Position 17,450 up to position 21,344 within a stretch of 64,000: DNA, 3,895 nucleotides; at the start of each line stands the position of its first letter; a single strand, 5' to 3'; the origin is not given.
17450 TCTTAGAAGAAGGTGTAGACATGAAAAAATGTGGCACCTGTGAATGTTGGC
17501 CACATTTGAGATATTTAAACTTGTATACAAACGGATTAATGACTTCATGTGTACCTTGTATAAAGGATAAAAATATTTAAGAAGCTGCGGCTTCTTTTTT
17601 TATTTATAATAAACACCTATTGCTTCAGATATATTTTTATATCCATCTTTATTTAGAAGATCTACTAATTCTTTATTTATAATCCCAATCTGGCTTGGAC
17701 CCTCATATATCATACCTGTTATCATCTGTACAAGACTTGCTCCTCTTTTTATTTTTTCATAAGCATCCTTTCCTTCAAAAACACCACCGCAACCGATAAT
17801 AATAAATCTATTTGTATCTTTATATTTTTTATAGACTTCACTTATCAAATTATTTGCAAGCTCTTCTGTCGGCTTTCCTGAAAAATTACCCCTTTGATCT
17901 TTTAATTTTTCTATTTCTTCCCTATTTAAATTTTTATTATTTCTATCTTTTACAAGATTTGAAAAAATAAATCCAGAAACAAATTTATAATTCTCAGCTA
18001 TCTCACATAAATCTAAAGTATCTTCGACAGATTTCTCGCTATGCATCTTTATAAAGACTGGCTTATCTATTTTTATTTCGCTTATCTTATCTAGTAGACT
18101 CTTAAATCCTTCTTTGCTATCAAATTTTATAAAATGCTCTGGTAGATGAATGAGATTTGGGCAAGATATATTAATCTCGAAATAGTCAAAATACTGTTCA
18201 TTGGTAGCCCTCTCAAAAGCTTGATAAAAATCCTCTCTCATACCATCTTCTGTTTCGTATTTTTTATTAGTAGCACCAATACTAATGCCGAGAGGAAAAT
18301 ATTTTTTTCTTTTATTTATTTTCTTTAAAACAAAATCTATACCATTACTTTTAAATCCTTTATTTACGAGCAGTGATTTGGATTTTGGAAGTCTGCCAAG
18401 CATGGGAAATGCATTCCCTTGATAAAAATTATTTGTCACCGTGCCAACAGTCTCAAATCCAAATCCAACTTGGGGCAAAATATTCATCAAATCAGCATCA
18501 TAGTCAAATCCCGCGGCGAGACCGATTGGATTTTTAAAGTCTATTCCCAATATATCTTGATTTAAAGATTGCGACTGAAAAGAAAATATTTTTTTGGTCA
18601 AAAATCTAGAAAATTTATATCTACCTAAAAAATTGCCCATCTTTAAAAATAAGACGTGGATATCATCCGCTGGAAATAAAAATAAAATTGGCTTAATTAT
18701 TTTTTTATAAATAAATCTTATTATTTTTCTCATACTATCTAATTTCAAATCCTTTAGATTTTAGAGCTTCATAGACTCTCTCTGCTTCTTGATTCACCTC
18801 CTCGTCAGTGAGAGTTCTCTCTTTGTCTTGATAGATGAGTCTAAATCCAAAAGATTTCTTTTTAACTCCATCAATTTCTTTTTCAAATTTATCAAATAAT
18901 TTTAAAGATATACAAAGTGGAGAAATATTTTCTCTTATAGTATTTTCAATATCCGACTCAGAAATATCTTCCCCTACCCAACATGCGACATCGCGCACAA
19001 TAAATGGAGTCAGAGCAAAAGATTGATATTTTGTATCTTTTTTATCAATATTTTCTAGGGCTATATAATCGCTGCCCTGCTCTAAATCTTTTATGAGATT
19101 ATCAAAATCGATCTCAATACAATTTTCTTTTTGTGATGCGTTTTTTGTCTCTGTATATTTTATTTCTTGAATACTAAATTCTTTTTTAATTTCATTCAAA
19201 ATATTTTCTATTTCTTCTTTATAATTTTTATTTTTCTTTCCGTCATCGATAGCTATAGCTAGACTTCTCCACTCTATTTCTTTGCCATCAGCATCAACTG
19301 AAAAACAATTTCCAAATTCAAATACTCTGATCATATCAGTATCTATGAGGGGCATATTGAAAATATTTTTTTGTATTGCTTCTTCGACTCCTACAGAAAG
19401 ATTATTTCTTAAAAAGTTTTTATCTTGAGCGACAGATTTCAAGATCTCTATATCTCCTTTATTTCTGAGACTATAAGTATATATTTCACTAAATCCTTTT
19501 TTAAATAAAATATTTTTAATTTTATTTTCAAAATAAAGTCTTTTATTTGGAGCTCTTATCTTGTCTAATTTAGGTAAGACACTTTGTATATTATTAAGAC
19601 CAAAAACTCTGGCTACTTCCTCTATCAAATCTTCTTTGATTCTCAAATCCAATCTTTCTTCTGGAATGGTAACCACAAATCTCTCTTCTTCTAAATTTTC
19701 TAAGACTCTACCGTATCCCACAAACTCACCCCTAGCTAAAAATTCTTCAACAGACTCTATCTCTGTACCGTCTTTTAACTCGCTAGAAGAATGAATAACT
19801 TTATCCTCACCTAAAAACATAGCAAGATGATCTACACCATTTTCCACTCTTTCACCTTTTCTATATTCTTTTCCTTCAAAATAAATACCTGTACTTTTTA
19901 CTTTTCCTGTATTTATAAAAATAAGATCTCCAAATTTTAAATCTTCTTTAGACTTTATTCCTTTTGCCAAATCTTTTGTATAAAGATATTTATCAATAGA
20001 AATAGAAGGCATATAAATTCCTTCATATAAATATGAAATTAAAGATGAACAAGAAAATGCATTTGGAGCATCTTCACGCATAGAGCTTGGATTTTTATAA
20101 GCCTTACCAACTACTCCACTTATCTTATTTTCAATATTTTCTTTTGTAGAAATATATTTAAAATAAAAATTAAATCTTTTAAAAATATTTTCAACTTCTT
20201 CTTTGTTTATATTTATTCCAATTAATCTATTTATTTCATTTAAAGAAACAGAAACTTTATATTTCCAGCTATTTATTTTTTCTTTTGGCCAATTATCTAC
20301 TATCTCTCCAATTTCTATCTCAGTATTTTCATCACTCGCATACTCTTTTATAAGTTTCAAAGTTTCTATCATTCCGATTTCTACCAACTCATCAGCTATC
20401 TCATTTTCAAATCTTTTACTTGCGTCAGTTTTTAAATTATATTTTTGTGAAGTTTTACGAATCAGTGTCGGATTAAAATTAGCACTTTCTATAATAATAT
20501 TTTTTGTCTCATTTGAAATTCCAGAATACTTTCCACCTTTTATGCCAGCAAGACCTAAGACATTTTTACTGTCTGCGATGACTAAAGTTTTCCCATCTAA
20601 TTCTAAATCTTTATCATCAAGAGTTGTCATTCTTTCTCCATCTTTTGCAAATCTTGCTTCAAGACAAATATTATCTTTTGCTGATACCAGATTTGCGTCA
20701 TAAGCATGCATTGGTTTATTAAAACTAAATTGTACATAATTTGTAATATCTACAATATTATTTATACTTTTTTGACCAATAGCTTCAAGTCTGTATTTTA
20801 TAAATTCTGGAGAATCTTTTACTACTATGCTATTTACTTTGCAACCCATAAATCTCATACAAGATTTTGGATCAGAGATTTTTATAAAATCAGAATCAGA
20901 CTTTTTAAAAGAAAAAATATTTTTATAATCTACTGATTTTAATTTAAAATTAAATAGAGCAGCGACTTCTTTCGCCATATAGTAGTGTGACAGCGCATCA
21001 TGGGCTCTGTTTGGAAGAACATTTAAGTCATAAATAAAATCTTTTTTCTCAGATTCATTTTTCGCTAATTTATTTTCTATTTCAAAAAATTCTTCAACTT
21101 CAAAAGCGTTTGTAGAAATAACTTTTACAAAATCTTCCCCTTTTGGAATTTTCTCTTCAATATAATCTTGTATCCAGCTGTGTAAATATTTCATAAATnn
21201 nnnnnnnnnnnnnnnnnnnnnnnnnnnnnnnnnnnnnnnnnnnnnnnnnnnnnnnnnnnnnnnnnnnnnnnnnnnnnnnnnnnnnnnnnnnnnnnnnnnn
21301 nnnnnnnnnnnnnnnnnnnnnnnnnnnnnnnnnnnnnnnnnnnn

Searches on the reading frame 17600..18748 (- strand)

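Call 6: search_protein_families(library=pfam, proteins=[window:17600-18748:-], max_evalue=0.001)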
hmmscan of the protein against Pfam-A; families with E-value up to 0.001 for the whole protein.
window:17600-18748:- (382 aa): 1 family
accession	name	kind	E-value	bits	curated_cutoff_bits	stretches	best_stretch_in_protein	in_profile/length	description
PF01180.27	DHO_dh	-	5.7e-50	170.6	27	1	62-365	2-291/291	Dihydroorotate dehydrogenase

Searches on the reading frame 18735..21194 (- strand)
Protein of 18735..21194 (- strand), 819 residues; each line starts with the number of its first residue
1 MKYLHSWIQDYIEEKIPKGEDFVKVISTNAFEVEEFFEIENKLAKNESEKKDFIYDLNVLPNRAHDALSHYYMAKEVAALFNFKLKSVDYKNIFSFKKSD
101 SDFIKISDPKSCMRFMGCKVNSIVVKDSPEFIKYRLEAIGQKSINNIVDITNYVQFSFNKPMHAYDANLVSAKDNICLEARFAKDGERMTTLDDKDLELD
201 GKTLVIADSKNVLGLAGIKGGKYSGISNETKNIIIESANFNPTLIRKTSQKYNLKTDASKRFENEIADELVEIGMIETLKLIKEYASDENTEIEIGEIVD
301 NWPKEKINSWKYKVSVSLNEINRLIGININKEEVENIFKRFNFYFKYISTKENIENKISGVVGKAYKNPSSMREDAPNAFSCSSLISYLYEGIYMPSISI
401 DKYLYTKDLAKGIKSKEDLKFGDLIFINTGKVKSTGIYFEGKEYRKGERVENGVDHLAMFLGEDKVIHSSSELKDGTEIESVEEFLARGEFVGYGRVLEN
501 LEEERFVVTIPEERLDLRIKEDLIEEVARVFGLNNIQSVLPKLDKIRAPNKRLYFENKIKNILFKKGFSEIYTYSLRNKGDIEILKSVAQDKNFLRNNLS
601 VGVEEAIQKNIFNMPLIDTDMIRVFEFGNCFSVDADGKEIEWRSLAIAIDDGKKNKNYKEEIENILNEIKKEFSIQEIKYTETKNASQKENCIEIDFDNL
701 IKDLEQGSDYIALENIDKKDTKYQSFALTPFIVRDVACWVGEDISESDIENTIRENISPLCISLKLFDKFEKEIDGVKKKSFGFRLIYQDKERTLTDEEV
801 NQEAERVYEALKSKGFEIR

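Call 6: search_protein_families(library=pfam, proteins=[window:18735-21194:-], max_evalue=0.001)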
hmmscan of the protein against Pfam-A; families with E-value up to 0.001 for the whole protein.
window:18735-21194:- (819 aa): 5 families
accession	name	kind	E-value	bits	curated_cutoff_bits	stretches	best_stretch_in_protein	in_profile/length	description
PF03483.22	B3_4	-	3.8e-53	180.1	29.3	1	112-286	2-173/174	B3/4 domain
PF03147.19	FDX-ACB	-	1.9e-20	73.6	31.1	1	729-819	3-94/94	Ferredoxin-fold anticodon binding domain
PF03484.21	B5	-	9.1e-14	51.9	28.6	2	480-532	19-66/67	tRNA synthetase B5 domain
PF17759.6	tRNA_synthFbeta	-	4.4e-09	36.6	22.4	1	536-686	1-170/214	Phenylalanyl tRNA synthetase beta chain CLM domain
PF00877.26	NLPC_P60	-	3.4e-08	33.8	23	1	377-470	11-81/105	NlpC/P60 family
